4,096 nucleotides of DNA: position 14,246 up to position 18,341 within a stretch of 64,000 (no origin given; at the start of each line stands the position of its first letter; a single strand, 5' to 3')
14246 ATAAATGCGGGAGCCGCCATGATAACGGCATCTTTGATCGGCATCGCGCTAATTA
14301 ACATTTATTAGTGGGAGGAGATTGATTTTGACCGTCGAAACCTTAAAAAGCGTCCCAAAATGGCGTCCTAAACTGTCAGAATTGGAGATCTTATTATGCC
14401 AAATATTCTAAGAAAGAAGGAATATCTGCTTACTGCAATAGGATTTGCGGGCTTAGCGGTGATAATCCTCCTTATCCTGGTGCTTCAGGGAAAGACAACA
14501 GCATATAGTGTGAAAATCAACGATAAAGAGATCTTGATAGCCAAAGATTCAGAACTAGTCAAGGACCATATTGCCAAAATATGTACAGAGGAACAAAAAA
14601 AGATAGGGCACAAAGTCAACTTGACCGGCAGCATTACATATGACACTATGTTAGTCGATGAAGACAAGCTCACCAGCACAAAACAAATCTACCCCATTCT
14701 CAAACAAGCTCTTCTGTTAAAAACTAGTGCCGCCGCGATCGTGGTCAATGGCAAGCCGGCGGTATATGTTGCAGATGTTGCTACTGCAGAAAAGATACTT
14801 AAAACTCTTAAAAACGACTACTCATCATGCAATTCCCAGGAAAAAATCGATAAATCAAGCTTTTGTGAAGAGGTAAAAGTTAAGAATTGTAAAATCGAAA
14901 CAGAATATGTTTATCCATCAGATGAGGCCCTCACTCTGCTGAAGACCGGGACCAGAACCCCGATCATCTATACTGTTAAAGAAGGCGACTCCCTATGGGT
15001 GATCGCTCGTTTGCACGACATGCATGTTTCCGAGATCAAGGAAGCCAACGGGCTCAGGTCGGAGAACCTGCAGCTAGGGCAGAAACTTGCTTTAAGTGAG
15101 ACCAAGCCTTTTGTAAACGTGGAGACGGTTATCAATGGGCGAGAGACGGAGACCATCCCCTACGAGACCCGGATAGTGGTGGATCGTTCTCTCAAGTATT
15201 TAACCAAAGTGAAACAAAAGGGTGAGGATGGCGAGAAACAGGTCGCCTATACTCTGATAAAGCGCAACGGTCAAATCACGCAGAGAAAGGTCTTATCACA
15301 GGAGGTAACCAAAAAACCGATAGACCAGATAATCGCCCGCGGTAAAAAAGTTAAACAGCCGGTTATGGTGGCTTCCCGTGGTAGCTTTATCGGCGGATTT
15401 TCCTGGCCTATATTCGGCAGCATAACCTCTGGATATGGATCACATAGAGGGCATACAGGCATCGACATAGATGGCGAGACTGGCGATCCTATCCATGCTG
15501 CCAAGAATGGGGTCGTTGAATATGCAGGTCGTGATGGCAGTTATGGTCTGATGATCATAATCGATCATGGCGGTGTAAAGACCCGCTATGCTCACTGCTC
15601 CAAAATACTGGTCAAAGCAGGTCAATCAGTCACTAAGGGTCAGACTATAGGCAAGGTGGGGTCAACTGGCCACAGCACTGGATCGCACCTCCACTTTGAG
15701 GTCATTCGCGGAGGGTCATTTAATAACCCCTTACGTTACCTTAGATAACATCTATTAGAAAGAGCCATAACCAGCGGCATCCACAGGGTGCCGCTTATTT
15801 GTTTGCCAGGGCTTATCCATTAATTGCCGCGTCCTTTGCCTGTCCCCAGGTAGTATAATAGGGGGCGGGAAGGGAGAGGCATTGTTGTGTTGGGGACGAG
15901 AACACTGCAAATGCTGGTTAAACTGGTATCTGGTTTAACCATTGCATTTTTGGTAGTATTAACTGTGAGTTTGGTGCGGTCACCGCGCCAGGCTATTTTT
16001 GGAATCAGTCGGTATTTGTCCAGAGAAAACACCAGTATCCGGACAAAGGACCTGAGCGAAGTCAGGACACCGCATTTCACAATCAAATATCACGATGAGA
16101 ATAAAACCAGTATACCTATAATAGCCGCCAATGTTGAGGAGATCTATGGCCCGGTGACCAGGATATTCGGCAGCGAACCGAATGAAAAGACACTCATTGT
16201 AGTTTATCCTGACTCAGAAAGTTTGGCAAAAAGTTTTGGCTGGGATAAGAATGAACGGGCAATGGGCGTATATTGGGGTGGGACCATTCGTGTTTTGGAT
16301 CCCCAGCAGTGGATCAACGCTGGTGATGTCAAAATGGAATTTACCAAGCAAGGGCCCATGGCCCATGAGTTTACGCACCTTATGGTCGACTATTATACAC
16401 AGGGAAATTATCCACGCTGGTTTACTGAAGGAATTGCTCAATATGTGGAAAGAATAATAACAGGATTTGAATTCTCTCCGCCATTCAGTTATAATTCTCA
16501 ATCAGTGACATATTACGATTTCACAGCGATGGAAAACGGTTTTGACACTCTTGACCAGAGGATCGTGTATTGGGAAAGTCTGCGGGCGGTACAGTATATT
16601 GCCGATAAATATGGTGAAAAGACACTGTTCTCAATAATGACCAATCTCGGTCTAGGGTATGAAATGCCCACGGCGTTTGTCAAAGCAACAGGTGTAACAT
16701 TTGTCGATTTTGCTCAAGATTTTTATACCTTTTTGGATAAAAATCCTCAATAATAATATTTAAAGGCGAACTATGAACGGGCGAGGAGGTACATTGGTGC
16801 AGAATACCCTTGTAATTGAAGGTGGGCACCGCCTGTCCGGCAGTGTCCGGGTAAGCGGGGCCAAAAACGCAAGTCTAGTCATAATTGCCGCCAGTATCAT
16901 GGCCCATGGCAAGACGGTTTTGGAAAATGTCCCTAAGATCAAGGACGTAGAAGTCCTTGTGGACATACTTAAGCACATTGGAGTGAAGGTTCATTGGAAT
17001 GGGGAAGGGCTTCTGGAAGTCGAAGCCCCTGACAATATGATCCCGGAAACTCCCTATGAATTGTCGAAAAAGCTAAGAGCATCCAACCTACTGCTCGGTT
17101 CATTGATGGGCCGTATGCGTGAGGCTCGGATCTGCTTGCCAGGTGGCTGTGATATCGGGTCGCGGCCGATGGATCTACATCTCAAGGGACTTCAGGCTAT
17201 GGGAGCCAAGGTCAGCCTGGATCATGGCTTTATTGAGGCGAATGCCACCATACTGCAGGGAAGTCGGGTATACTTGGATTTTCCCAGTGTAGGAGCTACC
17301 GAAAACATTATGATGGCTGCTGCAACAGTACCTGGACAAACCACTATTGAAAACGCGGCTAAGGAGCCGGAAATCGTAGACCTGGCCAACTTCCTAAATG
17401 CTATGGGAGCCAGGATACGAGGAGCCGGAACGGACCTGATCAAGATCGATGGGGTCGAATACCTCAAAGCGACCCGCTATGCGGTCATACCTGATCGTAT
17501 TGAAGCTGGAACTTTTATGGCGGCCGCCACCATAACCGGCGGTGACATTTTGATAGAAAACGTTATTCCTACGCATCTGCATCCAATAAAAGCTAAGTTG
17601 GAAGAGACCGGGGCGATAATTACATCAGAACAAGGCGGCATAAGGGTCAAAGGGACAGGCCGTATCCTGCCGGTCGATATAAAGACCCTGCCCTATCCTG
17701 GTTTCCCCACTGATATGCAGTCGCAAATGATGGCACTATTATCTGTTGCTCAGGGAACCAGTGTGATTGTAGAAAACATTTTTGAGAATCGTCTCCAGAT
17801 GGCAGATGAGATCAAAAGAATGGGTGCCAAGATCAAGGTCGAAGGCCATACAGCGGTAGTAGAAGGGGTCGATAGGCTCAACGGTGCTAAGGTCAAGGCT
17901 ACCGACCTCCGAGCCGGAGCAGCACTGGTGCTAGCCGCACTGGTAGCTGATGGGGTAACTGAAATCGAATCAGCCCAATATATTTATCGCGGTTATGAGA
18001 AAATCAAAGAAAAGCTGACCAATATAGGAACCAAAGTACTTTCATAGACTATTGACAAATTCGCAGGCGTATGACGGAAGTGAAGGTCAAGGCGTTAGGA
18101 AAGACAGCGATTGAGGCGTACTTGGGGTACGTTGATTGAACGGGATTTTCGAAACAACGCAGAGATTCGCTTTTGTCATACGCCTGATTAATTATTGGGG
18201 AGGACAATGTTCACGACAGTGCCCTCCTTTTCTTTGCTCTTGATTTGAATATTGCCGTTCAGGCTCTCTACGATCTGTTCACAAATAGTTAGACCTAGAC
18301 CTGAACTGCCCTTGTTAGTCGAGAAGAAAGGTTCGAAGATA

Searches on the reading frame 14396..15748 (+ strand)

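Call 3: search_protein_families(library=ncbifam, proteins=[window:14396-15748:+], max_evalue=0.01)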
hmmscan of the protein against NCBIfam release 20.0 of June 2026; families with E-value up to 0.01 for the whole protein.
window:14396-15748:+ (450 aa): 21 families
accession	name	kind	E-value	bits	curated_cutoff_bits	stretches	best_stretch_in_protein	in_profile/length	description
NF052336.1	PdgHdaseHSB100310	equivalog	3.6e-30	105.4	500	1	318-441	18-146/316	peptidoglycan hydrolase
NF041208.1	celldiv_DipM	equivalog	9.4e-30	104.2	740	2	328-449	291-417/419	cell division endopeptidase DipM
NF040883.1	amid_act_ActS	equivalog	9e-29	100.4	375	2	332-449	114-233/242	amidase activator ActS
NF008123.1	PRK10871.1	equivalog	3e-28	99.3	311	1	157-449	73-362/365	murein hydrolase activator NlpD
NF050804.1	CellDivDipMCaul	equivalog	1.8e-27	96.4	900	2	331-436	503-613/634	cell division endopeptidase DipM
NF052530.1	Heli_ShapePgp3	exception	5.3e-23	81.5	300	1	289-449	97-264/270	peptidoglycan metallopeptidase Pgp3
NF008652.0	PRK11649.1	equivalog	6.1e-20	71.3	341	1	352-446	312-407/439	murein DD-endopeptidase MepM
NF053825.1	PdgNdpepShyA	equivalog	1.1e-18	67.1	700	1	352-444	295-388/425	peptidoglycan DD-endopeptidase ShyA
NF052529.1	PG_M23_Pgp6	exception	1.3e-18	66.9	600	1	352-439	334-422/452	peptidoglycan metallopeptidase Pgp6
NF053824.1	PdgNdpepShyC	equivalog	9.4e-18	64.3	700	1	348-445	291-389/429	peptidoglycan DD-endopeptidase ShyC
NF053738.1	S2SprSpoIIQBc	equivalog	2.8e-15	56.6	250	1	353-449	122-223/232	stage II sporulation protein SpoIIQ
NF008644.1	PRK11637.1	equivalog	3.8e-12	45.9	270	1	331-449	260-383/385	murein hydrolase activator EnvC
NF047755.1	LIC_10271_M23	exception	5.3e-11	42.7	180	2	286-423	48-188/207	LIC_10271 family cell wall hydrolase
NF004974.0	PRK06347.1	equivalog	1.2e-08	34.5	701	1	189-237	479-527/592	1,4-beta-N-acetylmuramoylhydrolase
NF010723.1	PRK14125.1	equivalog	2.8e-06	27.2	60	1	188-233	31-84/87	cell division suppressor protein YneA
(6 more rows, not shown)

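Call 4: search_protein_families(library=pfam, proteins=[window:14396-15748:+], max_evalue=0.01)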
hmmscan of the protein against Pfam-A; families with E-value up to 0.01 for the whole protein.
window:14396-15748:+ (450 aa): 4 families
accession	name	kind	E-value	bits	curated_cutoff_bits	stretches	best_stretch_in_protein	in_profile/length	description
PF01551.29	Peptidase_M23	-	4.1e-32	110.7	28.7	1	352-445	2-96/96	Peptidase family M23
PF07501.17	G5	-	2.3e-17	63.4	23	1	250-318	6-75/75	G5 domain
PF01476.26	LysM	-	7.8e-14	51.8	20.9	1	192-232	1-41/43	LysM domain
PF23473.1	LysM3_LYK4_5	-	0.0059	17.1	29.3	0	192-224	5-37/48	LYK4/5 LysM3 domain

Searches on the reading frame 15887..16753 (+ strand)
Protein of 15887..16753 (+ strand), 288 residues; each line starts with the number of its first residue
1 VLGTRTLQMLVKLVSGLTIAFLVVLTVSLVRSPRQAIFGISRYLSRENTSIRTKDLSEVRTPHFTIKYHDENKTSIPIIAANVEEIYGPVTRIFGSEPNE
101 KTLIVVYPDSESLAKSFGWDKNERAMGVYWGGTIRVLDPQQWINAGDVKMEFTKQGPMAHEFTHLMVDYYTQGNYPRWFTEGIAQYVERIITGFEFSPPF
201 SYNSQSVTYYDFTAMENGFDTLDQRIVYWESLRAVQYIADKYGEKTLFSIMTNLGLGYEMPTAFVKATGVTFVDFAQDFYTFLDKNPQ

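Call 45: search_protein_families(library=pfam, proteins=[window:15887-16753:+], max_evalue=0.001)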
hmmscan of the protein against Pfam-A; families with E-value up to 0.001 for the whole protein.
window:15887-16753:+ (288 aa): 1 family
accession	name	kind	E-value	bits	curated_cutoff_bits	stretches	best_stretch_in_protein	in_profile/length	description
PF13485.12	Peptidase_MA_2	-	2.9e-09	37.4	32.4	1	155-282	67-198/201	Peptidase MA superfamily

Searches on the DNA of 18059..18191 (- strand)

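Call 52: build_rna_model(alignment_id=A1, structure=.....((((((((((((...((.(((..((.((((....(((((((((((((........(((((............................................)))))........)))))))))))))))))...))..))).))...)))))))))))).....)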
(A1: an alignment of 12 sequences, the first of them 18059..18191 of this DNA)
Model R1 built from alignment A1 (12 sequences, 172 columns); structure: as given.
model positions 132; base pairs 41; branch points 0; effective number of sequences 1.34; information 0.59 bits per position. Calibrated on 0.2 Mb of random sequence (short: E-values are rough).
structure used (alignment columns):
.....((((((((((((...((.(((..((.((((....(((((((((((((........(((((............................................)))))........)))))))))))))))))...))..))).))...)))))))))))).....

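Call 53: search_with_rna_model(model_id=R1, source=window, filters=off, max_evalue=10, show_alignments=3)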
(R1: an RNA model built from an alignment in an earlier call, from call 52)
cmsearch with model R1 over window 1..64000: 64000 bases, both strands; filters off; matches with E-value up to 10: 26.
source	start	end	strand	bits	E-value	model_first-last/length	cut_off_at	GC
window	18059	18191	-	134.7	7.6e-31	1-132/132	no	0.47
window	18059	18191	+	32.1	1.2e-05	1-132/132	no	0.47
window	5930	6007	+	16.1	0.1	1-132/132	no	0.49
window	206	243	+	15.5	0.14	1-132/132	no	0.53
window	21217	21263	+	13.5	0.43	1-132/132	no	0.32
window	16445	16504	-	12.8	0.66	1-132/132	no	0.33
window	3662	3697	+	11.8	1.1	1-132/132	no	0.44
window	41109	41150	+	11.2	1.6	1-132/132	no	0.31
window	3661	3698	-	11.2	1.7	1-132/132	no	0.42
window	41115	41144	-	11.1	1.7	1-132/132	no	0.4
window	28063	28140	-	10.9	1.9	1-132/132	no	0.56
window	46803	46847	-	10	3.3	1-132/132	no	0.4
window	57585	57623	+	9.5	4.2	1-132/132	no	0.49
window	8891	8928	-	9.4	4.4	1-132/132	no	0.32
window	208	241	-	9.3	4.6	1-132/132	no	0.56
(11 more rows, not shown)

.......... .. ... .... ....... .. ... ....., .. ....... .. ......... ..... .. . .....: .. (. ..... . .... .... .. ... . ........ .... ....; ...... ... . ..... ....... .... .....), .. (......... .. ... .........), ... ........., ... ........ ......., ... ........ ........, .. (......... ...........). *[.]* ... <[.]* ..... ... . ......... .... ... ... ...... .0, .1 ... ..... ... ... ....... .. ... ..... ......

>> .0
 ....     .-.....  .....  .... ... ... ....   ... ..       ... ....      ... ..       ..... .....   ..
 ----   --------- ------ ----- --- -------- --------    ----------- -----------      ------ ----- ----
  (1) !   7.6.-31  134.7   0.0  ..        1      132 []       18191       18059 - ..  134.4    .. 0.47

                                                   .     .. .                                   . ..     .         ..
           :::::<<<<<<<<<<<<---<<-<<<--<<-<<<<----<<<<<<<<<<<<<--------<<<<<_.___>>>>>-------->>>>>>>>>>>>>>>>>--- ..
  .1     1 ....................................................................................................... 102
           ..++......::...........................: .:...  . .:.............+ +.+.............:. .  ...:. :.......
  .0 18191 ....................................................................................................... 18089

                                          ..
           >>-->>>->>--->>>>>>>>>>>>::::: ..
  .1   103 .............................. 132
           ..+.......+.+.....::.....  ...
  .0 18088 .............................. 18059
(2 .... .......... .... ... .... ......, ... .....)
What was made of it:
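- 18059..18191 (-): Second, canonical copy (W2) of the palindromic repeat, between murA and a histidine-kinase gene. Covariance model R1 134.7 bits, E = 7.6e-31 (call 53).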

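Call 54: search_with_rna_model(model_id=R1, sources=[L001, L002, L003, L004, L005, L006, L007, L008, L009, L010, L011, L012, L013, L014, L015, L016, L017, L018, L019, L020, L021, L022, L023, L024, L025, L026, L027, L028, L029, L030, L031, L032, L033, L034, L035, L036, L037, L038, L039, L040, L041, L042, L043, L044, L045, L046, L047, L048, L049, L050, L051, L052, L053, L054, L055, L056, L057, L058, L059, L060, L061, L062, L063, L064, L065, L066, L067, L068, L069, L070, L071, L072, L073, L074, L075, L076, L077, L078, L079, L080, L082, L083, L084], max_evalue=0.1)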
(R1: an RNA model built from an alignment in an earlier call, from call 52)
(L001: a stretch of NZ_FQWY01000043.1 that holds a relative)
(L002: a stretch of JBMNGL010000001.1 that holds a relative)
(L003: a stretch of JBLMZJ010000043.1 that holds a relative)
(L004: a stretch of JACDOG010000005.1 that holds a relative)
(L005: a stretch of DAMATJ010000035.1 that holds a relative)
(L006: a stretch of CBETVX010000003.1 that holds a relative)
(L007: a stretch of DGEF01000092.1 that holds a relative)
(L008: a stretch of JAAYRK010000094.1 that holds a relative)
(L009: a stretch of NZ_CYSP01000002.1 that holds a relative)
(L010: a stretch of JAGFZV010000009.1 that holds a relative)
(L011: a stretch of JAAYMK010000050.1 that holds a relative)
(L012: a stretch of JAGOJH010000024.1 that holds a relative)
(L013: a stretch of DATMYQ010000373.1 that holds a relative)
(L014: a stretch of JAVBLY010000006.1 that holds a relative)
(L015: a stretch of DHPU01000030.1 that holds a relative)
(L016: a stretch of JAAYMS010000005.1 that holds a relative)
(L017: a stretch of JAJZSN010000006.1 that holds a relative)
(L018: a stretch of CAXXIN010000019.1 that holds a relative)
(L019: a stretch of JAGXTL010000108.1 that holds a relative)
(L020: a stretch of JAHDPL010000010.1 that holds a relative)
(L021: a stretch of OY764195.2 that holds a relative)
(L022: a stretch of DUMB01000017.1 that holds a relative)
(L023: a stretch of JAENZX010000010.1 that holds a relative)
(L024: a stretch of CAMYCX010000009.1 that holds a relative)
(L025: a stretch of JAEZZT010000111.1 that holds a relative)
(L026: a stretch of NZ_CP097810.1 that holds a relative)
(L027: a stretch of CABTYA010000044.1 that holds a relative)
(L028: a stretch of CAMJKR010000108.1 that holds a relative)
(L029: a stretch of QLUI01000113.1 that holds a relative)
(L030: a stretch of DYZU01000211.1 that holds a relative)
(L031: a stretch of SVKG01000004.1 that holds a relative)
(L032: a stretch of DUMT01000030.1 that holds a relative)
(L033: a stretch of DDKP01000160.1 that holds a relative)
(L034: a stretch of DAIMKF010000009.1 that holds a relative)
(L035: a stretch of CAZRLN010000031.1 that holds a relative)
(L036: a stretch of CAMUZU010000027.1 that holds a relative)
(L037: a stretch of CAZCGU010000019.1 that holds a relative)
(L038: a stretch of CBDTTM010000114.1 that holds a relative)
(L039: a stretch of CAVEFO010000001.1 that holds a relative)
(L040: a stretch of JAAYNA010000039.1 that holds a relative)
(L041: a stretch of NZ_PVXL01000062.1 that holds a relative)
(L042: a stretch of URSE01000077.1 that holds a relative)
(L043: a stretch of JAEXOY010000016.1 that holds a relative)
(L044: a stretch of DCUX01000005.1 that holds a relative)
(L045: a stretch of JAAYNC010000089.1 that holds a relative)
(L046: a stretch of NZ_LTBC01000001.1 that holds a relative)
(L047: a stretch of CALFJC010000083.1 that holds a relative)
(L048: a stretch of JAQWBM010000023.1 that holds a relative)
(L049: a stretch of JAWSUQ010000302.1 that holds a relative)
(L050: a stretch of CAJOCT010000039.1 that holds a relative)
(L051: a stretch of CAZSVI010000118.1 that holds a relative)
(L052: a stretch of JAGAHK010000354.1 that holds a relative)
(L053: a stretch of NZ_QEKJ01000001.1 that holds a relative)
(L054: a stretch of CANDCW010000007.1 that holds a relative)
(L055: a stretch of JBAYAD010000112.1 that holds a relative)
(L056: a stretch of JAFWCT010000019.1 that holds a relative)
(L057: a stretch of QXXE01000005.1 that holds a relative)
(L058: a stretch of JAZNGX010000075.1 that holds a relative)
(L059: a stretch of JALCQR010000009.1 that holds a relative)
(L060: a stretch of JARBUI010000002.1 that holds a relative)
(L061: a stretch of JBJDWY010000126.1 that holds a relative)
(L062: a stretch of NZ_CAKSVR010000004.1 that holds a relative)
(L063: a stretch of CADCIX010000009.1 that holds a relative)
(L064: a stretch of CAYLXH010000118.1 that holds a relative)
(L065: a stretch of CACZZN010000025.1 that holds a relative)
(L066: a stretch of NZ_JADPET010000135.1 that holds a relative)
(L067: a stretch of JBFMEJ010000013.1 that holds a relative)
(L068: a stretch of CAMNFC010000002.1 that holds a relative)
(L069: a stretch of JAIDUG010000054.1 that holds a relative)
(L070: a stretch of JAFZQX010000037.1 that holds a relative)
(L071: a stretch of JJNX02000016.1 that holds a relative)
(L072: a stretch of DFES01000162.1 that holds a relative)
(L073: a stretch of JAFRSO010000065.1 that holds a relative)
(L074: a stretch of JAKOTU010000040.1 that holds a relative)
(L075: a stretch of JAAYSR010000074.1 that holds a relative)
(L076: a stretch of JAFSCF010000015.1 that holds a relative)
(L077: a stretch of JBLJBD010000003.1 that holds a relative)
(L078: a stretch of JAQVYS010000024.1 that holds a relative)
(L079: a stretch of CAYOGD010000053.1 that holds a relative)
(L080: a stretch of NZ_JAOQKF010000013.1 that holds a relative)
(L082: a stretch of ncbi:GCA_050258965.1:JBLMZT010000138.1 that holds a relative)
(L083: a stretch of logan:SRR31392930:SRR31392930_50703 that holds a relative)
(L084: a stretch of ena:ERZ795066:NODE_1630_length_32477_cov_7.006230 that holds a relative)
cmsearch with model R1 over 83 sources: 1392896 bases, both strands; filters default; matches with E-value up to 0.1: 3.
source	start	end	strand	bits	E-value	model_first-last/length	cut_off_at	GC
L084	13968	14072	-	70.8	8.2e-14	1-132/132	no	0.52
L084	19840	19965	+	51.1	5.6e-09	1-132/132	no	0.48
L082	10303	10358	-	26.5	0.0063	1-132/132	no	0.46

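Call 57: search_with_rna_model(model_id=R1, sources=[L181, L182, L183, L184, L185, L098, L101, L106, L118, L127, L131, L133, L148, L150, L153, L162, L171, L172, L174], max_evalue=0.01)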
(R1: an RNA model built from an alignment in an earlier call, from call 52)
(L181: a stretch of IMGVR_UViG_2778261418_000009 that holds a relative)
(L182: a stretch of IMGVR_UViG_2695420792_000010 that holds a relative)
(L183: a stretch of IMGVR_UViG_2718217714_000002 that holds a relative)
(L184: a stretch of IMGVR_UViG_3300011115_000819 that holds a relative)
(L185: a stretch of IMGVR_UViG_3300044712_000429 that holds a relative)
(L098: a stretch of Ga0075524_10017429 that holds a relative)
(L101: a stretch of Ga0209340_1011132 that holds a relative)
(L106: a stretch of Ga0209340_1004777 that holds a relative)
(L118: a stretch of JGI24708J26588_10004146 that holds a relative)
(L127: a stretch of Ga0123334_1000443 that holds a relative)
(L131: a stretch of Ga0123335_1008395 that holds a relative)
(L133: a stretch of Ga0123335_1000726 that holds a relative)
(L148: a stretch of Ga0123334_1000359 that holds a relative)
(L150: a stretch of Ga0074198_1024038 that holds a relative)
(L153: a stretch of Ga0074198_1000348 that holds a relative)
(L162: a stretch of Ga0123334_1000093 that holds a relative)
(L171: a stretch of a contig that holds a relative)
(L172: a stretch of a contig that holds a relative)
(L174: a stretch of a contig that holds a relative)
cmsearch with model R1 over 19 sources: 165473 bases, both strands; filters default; matches with E-value up to 0.01: 24.
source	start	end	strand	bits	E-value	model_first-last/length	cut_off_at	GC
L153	1294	1425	+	152.7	7.3e-35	1-132/132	no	0.52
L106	352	483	-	149.1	5.7e-34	1-132/132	no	0.53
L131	1189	1320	-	139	1.7e-31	1-132/132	no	0.48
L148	8344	8475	-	135.9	1e-30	1-132/132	no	0.55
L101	2919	3050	+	134.5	2.2e-30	1-132/132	no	0.45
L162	3814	3945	+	132.8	5.6e-30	1-132/132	no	0.52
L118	4586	4717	+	129.5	3.6e-29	1-132/132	no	0.55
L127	3295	3427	-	123.4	1.1e-27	1-132/132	no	0.56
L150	466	637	-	112.8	4.7e-25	1-132/132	no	0.49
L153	8602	8733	-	98.9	1.2e-21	1-132/132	no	0.55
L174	2776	2880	+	70.8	9.8e-15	1-132/132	no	0.52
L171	2961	3057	+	70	1.5e-14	1-132/132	no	0.53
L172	7402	7498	+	70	1.5e-14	1-132/132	no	0.53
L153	1294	1425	-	53.9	1.3e-10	1-132/132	no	0.52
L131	1189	1320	+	48.5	2.9e-09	1-132/132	no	0.48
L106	352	483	+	47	6.8e-09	1-132/132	no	0.53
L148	8344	8475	+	45.5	1.6e-08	1-132/132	no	0.55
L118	4586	4717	-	37.6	1.4e-06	1-132/132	no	0.55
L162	3814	3945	-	36.9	2e-06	1-132/132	no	0.52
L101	2919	3050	-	36.5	2.6e-06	1-132/132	no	0.45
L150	466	637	+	32.3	2.8e-05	1-132/132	no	0.49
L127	3295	3427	+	31.6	4.1e-05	1-132/132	no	0.56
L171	2961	3057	-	30.6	7.4e-05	1-132/132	no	0.53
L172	7402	7498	-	30.6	7.4e-05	1-132/132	no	0.53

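Call 73: search_with_rna_model(model_id=R1, sources=[L186, L187, L188, L190, L191, L083, L087], max_evalue=0.05)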
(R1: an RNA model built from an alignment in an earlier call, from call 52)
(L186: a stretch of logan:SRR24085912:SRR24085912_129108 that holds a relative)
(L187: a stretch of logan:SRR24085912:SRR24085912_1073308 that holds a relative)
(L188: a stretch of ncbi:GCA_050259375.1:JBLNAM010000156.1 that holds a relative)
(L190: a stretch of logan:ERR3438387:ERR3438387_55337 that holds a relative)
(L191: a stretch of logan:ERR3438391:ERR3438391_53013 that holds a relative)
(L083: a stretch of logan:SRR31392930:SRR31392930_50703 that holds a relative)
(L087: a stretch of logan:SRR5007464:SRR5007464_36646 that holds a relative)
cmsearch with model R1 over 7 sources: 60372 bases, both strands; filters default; matches with E-value up to 0.05: 1.
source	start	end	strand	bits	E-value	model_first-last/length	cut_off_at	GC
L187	1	62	-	43.2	2.1e-08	1-62/132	3'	0.44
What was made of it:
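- On MITE / REP-like interspersed repeat: Two copies in 64 kb of the window, two in L084 (21 kb), two in L153 (13 kb), and one at a contig end in L187 (same sequencing run and NCBI label as the window) (calls 53, 54, 57, 73).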
